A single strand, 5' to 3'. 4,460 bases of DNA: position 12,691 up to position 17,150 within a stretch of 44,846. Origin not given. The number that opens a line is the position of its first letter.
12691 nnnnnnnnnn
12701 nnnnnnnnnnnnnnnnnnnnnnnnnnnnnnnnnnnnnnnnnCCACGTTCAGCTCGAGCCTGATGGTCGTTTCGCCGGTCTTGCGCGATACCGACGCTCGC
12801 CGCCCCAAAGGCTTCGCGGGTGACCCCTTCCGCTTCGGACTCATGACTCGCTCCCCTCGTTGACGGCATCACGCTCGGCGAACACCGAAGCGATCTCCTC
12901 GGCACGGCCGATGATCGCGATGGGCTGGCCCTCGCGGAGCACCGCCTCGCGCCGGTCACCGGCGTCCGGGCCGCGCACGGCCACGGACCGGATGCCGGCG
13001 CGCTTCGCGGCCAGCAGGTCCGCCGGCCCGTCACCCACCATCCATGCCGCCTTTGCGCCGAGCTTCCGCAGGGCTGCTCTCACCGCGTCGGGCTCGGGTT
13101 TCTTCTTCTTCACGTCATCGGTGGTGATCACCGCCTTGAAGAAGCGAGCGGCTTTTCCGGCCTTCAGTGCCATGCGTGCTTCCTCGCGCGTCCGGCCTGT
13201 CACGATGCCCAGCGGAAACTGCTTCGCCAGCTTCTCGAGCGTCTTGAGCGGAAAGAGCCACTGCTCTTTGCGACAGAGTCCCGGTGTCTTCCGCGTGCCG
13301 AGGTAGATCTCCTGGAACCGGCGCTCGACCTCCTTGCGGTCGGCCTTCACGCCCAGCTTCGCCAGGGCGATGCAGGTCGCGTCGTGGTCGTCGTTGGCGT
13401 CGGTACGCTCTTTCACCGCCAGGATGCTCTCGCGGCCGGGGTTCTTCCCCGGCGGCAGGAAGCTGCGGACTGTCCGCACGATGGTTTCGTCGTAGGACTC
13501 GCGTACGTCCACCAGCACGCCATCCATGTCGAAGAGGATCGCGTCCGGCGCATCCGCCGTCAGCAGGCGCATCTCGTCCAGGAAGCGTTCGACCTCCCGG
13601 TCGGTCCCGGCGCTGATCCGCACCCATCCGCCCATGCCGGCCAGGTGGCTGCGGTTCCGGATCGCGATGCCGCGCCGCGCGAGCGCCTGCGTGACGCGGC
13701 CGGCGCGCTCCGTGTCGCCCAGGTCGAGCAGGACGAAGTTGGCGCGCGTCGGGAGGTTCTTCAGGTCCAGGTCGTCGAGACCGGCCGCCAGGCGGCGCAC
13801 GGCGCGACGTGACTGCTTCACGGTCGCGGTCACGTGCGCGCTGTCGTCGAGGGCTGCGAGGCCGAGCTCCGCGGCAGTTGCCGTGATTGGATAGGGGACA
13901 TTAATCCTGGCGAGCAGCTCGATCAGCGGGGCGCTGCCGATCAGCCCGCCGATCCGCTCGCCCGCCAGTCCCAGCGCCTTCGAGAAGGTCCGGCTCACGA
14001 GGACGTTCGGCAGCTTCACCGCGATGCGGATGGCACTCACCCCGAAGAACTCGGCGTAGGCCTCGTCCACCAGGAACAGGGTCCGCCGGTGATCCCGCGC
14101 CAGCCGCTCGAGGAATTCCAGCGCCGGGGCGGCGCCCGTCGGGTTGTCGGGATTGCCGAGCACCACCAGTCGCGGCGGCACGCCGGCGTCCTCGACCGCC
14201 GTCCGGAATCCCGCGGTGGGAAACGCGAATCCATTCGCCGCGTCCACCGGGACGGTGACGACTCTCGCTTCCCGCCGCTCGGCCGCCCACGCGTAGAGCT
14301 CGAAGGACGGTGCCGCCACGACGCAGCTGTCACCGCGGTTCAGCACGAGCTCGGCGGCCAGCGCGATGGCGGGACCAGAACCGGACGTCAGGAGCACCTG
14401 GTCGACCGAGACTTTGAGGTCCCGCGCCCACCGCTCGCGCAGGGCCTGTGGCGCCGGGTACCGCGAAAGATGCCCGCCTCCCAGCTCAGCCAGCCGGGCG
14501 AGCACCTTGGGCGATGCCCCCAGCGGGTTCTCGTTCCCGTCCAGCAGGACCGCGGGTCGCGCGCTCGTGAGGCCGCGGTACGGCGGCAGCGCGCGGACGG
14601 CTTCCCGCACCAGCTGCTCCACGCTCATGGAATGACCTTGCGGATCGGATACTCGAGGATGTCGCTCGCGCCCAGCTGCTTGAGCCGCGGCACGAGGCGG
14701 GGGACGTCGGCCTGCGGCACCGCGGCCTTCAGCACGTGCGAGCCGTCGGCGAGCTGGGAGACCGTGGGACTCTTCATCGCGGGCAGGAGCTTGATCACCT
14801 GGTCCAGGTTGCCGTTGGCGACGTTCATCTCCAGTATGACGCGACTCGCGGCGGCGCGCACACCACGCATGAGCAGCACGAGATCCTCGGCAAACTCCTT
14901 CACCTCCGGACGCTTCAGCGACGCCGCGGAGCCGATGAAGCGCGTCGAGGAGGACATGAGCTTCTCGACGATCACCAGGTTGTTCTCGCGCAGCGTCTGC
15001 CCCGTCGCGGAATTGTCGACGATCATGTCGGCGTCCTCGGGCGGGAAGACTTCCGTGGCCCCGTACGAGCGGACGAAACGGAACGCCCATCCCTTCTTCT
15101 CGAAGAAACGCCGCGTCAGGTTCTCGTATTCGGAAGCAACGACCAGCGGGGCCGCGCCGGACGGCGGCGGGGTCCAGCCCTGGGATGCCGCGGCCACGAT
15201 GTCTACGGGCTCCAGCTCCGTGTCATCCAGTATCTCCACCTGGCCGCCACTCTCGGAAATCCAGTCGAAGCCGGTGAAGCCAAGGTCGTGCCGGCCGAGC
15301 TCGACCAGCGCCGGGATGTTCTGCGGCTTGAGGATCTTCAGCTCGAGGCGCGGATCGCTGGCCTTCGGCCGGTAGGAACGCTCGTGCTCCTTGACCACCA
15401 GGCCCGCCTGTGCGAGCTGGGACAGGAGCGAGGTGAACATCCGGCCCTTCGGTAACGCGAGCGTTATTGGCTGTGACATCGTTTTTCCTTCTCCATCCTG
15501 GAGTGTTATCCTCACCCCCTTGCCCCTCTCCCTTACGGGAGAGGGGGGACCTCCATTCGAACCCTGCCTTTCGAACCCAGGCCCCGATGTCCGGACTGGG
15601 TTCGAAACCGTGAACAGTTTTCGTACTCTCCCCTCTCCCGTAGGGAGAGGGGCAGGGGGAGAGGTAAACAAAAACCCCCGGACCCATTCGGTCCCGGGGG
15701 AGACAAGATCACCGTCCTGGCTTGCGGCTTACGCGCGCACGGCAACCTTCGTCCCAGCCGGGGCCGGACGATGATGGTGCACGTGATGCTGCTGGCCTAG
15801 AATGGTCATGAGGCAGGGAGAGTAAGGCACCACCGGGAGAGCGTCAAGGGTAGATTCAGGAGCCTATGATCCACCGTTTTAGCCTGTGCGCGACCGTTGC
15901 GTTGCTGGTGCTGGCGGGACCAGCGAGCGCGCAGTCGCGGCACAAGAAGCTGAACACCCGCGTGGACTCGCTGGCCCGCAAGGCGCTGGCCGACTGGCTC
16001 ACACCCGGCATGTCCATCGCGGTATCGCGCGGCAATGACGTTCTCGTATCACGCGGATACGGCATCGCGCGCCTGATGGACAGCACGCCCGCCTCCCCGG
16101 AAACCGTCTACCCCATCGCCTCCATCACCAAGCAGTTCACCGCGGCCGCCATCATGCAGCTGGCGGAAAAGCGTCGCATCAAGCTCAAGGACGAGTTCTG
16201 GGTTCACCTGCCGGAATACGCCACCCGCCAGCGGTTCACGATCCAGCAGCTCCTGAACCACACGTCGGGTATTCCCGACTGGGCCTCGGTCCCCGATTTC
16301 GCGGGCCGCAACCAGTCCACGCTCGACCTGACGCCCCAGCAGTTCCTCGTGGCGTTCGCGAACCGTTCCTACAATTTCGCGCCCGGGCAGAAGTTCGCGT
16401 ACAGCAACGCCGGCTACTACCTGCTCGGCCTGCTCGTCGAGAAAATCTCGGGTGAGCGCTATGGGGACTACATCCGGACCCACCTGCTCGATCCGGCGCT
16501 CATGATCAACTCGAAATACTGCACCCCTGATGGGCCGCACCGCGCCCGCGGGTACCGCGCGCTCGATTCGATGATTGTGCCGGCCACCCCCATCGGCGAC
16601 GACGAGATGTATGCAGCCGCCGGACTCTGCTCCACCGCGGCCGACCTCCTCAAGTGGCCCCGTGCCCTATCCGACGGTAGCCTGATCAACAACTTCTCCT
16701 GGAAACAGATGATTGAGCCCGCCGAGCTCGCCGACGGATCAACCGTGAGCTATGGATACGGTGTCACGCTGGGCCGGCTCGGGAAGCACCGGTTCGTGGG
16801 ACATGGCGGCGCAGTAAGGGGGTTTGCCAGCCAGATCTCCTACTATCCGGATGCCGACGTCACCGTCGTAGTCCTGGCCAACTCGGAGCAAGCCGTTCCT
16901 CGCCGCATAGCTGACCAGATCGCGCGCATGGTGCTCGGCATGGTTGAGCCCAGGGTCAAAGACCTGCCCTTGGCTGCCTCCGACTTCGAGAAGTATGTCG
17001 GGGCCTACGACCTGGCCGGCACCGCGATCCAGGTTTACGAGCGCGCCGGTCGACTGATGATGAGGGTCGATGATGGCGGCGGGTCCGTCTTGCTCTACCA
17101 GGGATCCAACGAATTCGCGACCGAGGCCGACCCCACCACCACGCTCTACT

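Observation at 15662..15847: Histidine-rich leader ORF plus terminator upstream of hisG: candidate ribosome-mediated his attenuator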

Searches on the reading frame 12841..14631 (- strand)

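Call 27: search_protein_families(library=pfam, proteins=[window:12841-14631:-], max_evalue=0.00001)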
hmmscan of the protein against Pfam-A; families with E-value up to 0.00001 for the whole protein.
window:12841-14631:- (596 aa): 4 families
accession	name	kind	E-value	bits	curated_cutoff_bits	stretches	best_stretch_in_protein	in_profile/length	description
PF00155.27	Aminotran_1_2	-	6e-51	174.2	19.7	1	28-352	4-359/361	Aminotransferase class I and II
PF13419.12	HAD_2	-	2.3e-24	86.9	23.8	1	365-552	1-178/178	Haloacid dehalogenase-like hydrolase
PF00702.32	Hydrolase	-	4.7e-20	73.2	26.4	1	363-546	2-191/191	haloacid dehalogenase-like hydrolase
PF13242.12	Hydrolase_like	-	4.7e-09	36.5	22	1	511-554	4-50/75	HAD-hyrolase-like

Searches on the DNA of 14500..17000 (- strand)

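Call 3: search_rna_families(source=window, start=14500, end=17000, threshold=evalue, max_evalue=10, show_alignments=3)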
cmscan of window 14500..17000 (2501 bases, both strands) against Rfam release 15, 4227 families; matches with E-value up to 10: 4.
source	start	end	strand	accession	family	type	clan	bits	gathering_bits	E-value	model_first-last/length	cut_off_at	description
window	15516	15659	-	RF03872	MIR6426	Gene; miRNA;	-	30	96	0.0029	1-84/84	no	MIR6426 microRNA precursor family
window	14895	14977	-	RF01740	gyrA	Cis-reg;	-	19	45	0.25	1-88/88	no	gyrA RNA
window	15627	15652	-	RF02795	Pab91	Gene; snRNA; snoRNA; HACA-box;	-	18.7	71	3.6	1-57/57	no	Pab91 RNA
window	14748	14835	-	RF01127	sR42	Gene; snRNA; snoRNA; CD-box;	-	13.8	38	4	1-63/63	no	Small nucleolar RNA sR42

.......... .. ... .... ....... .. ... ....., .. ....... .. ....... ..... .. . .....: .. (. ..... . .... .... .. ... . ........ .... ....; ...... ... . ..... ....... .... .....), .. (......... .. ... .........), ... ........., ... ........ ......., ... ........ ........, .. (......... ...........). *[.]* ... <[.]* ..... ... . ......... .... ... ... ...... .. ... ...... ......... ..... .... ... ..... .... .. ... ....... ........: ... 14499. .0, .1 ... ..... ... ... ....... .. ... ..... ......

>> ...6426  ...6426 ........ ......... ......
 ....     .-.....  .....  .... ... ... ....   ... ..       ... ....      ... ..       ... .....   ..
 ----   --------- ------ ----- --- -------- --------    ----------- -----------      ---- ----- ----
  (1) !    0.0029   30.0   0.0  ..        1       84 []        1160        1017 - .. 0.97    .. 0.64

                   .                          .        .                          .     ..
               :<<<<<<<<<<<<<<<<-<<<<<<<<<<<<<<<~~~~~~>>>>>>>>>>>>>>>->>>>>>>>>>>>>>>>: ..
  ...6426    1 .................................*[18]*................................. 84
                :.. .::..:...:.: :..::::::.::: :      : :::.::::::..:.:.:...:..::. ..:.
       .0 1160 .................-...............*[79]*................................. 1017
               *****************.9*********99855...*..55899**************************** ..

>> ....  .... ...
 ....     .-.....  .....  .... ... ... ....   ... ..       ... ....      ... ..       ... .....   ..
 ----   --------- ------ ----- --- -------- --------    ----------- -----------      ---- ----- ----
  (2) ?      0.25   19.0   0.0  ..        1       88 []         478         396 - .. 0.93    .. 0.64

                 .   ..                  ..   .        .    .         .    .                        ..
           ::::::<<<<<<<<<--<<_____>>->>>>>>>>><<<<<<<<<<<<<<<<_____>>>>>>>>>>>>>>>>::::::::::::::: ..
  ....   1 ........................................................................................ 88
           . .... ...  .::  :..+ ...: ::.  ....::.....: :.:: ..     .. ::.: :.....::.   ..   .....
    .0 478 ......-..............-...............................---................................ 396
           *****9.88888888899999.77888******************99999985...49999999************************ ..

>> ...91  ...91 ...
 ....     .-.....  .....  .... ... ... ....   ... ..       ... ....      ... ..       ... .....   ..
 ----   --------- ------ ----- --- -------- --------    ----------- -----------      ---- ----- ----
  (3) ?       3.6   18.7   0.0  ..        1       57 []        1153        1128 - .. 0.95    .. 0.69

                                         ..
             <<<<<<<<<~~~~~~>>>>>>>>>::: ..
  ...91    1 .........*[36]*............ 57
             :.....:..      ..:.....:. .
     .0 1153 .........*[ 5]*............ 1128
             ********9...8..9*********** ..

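Call 49: build_rna_model(alignment_id=A2, structure=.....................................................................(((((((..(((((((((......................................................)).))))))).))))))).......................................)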
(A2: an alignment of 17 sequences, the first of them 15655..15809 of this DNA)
Model R1 built from alignment A2 (17 sequences, 198 columns); structure: as given.
model positions 152; base pairs 15; branch points 0; effective number of sequences 7.72; information 0.59 bits per position. Calibrated on 0.2 Mb of random sequence (short: E-values are rough).
structure used (alignment columns):
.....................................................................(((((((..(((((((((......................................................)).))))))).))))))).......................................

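Call 50: search_with_rna_model(model_id=R1, sources=[window, L070, L071, L072, L073, L141, L142, L143, L144, L145, L146, L147, L148, L149, L151, L205, L206], make_alignment=true, max_evalue=0.01)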
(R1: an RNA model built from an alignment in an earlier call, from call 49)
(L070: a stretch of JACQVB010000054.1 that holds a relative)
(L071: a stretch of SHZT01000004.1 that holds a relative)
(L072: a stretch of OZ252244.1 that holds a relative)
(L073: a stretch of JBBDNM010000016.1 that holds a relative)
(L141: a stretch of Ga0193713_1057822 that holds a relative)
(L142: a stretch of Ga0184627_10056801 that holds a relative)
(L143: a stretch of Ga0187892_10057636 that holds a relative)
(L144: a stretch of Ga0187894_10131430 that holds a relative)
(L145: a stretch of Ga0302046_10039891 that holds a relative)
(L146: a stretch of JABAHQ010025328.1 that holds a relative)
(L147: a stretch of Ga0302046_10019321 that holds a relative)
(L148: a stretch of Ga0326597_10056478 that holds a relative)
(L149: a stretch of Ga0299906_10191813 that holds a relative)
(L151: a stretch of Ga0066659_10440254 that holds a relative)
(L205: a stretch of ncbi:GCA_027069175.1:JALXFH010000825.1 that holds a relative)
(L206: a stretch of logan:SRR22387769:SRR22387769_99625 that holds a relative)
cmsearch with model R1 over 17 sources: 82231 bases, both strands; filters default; matches with E-value up to 0.01: 18.
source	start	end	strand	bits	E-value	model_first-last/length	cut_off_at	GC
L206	540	688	+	131.7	1.8e-27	1-152/152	no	0.65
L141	64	210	+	127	1.9e-26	1-152/152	no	0.66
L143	186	330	+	122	2.4e-25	1-152/152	no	0.67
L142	276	418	+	120.5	5.1e-25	1-152/152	no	0.64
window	15666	15809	-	111.8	3.9e-23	1-152/152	no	0.62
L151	417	566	+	111.3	5e-23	1-152/152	no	0.63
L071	1029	1174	+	102.9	3.3e-21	1-152/152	no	0.61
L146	772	936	+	101.3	7.5e-21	1-152/152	no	0.67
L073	1028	1171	+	100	1.5e-20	1-152/152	no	0.65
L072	938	1099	+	99.7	1.7e-20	1-152/152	no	0.62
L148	824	965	+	94.8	2e-19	1-152/152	no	0.64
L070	1028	1168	+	94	2.9e-19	1-152/152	no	0.65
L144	178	336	+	89.6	2.7e-18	1-152/152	no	0.69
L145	790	935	+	88.1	5.6e-18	1-152/152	no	0.66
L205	531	679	+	87.9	6.4e-18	1-152/152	no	0.6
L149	270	422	+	86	1.7e-17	1-152/152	no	0.69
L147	660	817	+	83.1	6.9e-17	1-152/152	no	0.72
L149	377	446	-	21.6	0.0017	49-151/152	no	0.77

Alignment A3: 18 matches aligned to the model, 201 columns, each read 5' to 3' on its own strand. Consensus structure (alignment columns), stored with it:
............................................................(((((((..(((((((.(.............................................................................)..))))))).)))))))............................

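Call 53: search_rna_families(sources=[L070, L071, L072, L073, L003, L005, L009, L016, L029, L033, L035, L040, L032, L114, L057, L079, L086, L102, L116], threshold=evalue, max_evalue=0.1)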
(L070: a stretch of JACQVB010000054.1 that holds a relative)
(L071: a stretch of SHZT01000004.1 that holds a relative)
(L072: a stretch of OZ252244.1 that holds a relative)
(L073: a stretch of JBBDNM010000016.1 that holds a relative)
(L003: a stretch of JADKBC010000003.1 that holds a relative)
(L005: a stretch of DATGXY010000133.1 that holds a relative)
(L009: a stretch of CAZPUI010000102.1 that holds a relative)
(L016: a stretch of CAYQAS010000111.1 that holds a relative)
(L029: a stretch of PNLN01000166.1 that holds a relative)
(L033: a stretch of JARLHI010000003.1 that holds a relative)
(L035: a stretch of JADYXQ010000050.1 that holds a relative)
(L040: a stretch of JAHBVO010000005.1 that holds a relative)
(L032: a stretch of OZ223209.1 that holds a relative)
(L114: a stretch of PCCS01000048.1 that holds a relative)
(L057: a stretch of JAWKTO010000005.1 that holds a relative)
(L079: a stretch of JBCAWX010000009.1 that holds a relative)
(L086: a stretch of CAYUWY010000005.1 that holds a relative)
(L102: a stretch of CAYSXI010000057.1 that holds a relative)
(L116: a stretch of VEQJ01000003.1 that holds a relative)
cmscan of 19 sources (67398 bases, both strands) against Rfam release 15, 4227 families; matches with E-value up to 0.1: 2.
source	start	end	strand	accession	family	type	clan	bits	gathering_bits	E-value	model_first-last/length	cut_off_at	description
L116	696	767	-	RF00005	tRNA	Gene; tRNA;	CL00001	72.2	29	8e-14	1-71/71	no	tRNA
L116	695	767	+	RF04354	Plastid-ycf2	Cis-reg;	-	31.9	65.7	0.012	1-75/75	no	Plastid-ycf2 5UTR RNA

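Call 81: search_with_rna_model(model_id=R1, sources=[L002, L003, L004, L005, L006, L007, L008, L009, L010, L011, L012, L013, L014, L015, L016, L017, L018, L019, L020, L021, L022, L023, L025, L026, L028, L029, L031, L032, L033, L034, L035, L036, L037, L038, L039, L040, L041, L042, L043, L044, L045, L046, L047, L048, L049, L050, L051, L052, L053, L054, L055, L056, L057, L058, L059, L060, L062, L063, L064, L065, L066, L067, L068, L069, L074, L075, L076, L077, L078, L079, L080, L081, L082, L083, L084, L085, L086, L087, L088, L089, L090, L091, L092, L095, L096, L099, L102, L107, L112, L114, L116, L118, L119, L129, L140, L150, L153, L154, L162], max_evalue=1)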
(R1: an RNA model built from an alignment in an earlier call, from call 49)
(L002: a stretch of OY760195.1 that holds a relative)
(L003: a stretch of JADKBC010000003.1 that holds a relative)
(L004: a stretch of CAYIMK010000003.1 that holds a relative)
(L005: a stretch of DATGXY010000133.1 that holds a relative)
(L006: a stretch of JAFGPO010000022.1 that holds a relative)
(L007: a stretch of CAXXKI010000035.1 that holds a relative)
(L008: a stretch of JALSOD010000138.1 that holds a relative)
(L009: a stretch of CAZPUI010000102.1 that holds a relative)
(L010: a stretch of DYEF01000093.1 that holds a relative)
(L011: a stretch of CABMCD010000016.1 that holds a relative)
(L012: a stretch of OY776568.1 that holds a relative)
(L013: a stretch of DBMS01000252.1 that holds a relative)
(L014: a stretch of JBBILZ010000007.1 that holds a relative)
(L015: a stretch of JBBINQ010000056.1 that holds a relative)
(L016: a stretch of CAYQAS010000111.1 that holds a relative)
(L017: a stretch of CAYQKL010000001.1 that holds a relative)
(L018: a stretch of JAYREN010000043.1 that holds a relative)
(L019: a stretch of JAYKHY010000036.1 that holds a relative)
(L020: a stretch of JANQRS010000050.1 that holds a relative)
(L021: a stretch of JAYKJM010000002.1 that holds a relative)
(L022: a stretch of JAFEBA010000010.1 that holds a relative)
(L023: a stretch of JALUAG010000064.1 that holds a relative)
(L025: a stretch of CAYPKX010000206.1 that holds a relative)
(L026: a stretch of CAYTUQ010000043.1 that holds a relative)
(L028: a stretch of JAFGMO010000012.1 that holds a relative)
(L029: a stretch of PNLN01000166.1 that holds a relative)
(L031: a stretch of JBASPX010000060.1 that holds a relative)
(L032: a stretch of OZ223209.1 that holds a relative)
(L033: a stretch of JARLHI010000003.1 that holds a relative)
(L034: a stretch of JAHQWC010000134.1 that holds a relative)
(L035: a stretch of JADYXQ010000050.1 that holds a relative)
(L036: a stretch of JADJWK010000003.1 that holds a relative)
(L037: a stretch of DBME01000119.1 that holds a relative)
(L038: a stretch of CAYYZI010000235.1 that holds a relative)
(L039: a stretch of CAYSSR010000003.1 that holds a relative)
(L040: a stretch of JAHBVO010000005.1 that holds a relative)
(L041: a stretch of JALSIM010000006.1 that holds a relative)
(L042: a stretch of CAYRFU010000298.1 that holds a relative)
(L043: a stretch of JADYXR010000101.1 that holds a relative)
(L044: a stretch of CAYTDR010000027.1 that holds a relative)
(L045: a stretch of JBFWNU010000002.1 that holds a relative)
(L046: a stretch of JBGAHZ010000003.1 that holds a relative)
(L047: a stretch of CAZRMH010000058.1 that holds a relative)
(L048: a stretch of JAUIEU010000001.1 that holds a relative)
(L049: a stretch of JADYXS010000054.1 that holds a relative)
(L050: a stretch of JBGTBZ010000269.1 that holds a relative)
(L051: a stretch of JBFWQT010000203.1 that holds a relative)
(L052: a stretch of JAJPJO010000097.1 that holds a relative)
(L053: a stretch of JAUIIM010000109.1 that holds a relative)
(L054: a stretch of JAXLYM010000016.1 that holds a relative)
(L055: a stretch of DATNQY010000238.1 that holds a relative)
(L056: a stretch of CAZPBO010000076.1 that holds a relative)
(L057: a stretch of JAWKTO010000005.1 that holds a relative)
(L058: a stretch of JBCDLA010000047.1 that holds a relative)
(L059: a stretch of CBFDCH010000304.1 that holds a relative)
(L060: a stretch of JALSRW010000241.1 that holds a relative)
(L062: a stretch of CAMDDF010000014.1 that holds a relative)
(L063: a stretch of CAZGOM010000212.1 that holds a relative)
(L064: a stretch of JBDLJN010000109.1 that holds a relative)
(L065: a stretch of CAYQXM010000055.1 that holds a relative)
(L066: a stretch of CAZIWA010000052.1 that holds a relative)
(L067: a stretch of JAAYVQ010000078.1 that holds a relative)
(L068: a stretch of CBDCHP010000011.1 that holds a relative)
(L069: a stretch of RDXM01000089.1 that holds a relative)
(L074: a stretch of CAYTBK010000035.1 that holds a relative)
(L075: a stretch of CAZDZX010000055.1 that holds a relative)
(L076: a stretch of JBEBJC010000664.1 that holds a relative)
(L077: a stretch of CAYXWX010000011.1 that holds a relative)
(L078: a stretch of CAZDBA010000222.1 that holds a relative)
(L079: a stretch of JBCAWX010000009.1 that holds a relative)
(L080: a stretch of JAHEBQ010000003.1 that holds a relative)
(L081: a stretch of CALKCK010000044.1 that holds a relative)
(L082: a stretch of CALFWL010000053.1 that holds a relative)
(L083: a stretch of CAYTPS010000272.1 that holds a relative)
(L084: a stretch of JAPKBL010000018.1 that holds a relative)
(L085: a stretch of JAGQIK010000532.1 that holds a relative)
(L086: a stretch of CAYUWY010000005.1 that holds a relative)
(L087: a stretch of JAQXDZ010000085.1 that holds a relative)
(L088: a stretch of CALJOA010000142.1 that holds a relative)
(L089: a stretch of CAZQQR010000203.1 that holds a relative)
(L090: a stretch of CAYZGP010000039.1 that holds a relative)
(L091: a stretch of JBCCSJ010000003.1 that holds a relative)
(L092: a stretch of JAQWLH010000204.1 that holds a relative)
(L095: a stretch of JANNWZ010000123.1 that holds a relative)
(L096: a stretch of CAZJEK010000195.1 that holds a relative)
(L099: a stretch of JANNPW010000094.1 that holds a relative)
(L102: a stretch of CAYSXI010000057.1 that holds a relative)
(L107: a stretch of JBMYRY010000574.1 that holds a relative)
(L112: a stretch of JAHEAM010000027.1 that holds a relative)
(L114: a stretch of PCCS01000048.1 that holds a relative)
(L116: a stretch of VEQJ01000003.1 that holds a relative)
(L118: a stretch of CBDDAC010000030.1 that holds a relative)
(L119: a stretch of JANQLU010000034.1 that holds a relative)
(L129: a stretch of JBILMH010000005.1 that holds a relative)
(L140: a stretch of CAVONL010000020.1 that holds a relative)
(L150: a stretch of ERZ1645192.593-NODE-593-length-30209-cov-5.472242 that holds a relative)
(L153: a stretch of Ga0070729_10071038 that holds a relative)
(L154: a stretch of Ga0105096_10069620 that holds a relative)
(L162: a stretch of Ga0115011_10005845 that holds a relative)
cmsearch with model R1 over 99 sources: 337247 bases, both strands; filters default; matches with E-value up to 1: 26.
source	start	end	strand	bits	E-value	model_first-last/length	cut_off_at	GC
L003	1347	1465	+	45.1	5.5e-08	1-152/152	no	0.65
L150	834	971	+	39.3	9.8e-07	1-152/152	no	0.62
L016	1357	1468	+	36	5.2e-06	1-152/152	no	0.65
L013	1377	1479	+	31.8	4.3e-05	1-152/152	no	0.69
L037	1379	1481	+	30.8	7e-05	1-152/152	no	0.65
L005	1378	1485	+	30.5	8.2e-05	1-152/152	no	0.68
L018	257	384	+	27.7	0.00034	1-152/152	no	0.59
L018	412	526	+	27.3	0.00042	1-152/152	no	0.64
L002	1354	1472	+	27.3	0.00042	1-152/152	no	0.64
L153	795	921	+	25.6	0.00099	1-152/152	no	0.6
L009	1200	1319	+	24.1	0.002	1-152/152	no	0.66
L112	1004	1122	+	23.9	0.0023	1-152/152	no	0.42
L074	685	812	+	23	0.0035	1-152/152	no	0.62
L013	1224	1364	+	21.9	0.0061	1-152/152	no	0.68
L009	1336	1460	+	21.7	0.0068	1-152/152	no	0.67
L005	1227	1363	+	20.4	0.013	1-152/152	no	0.7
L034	1271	1340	+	20.2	0.015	1-152/152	no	0.47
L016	1201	1330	+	17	0.072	1-152/152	no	0.68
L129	993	1096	+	16.9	0.077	1-152/152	no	0.48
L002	1199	1325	+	16.8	0.08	1-152/152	no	0.57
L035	1276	1412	+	16.5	0.094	1-152/152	no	0.44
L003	1201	1328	+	16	0.12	1-152/152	no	0.59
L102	1028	1133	+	15.7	0.14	1-152/152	no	0.42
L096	1015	1092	+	15.3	0.17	1-152/152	no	0.49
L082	954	1025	+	14.7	0.23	1-152/152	no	0.49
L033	1287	1430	+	11.9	0.92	1-152/152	no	0.48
